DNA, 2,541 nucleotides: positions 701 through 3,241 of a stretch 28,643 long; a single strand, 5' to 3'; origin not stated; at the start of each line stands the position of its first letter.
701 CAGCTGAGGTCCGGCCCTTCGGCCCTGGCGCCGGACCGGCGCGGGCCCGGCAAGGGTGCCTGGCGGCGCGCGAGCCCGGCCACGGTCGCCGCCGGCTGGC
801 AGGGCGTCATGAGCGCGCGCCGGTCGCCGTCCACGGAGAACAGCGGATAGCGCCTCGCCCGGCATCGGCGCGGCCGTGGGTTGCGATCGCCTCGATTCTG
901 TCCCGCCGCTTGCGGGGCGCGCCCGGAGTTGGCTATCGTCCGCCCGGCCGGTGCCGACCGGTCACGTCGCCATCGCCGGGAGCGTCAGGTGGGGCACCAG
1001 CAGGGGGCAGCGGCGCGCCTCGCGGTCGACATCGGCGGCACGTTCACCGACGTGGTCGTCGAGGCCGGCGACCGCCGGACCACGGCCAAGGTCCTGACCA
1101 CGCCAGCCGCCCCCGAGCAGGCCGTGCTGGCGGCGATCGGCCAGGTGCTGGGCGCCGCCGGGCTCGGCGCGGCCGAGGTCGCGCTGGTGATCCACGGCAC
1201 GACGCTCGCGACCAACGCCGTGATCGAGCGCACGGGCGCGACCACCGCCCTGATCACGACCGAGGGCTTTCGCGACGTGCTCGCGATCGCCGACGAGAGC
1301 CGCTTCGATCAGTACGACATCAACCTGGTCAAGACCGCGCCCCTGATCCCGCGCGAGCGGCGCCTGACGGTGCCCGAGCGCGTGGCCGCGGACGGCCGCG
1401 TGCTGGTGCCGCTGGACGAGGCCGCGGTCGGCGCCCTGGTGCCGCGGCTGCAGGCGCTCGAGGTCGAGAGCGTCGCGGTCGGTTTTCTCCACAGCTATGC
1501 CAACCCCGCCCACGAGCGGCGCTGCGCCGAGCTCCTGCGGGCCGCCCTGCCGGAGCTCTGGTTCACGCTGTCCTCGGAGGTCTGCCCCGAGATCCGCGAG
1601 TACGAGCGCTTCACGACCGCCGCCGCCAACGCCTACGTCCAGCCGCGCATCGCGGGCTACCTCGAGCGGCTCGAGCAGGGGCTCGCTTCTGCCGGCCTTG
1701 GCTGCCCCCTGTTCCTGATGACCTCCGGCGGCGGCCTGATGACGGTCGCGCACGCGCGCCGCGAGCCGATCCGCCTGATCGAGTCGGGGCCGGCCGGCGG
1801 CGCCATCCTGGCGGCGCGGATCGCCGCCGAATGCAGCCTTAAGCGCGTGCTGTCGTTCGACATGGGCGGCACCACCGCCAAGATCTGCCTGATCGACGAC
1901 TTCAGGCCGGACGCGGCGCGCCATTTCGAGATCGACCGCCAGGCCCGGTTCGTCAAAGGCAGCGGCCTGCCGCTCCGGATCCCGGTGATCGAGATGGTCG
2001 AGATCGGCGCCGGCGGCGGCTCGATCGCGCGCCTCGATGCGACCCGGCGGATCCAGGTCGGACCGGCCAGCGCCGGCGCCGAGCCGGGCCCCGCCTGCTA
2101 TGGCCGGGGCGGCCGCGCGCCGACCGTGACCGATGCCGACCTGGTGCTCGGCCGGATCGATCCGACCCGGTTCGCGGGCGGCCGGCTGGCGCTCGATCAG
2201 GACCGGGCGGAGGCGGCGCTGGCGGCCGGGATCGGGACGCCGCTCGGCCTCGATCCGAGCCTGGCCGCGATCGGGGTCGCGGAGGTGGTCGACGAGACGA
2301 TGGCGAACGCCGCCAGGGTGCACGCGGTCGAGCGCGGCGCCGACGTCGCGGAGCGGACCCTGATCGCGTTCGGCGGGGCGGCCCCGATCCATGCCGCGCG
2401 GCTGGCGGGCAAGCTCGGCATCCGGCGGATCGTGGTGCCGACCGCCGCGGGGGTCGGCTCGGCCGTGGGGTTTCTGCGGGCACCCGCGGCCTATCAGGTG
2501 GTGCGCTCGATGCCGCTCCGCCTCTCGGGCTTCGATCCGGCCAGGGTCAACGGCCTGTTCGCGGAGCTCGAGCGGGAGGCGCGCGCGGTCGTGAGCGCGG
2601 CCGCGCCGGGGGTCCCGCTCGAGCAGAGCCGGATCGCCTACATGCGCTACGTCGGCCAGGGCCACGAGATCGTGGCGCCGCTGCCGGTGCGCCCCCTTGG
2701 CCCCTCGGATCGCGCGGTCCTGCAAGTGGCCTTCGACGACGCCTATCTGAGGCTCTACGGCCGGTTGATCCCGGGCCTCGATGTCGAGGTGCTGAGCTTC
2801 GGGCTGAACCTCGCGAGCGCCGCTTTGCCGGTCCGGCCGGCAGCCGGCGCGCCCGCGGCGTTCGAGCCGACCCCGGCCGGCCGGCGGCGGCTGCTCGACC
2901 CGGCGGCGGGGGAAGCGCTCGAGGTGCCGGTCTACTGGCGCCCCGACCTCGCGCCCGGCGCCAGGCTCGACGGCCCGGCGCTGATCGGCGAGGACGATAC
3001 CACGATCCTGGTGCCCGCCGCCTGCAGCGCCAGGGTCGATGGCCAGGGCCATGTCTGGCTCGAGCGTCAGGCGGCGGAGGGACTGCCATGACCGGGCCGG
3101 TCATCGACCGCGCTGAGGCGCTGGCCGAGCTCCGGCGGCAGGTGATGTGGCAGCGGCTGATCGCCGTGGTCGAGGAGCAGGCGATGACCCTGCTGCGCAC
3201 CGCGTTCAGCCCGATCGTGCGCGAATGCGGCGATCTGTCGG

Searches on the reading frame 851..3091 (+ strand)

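Call 76: search_protein_families(library=pfam, proteins=[window:851-3091:+], max_evalue=0.0001)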
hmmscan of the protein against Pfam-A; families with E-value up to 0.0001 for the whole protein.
window:851-3091:+ (746 aa): 3 families
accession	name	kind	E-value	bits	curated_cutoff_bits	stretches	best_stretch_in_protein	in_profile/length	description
PF01968.24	Hydantoinase_A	-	4.1e-83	279.4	22.9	1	253-545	1-286/291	Hydantoinase/oxoprolinase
PF05378.19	Hydant_A_N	-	1.3e-51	175.2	25.2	1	56-231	1-174/176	Hydantoinase/oxoprolinase N-terminal region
PF19278.4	Hydant_A_C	-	6.3e-06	26.1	21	1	595-731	44-184/193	Hydantoinase/oxoprolinase C-terminal domain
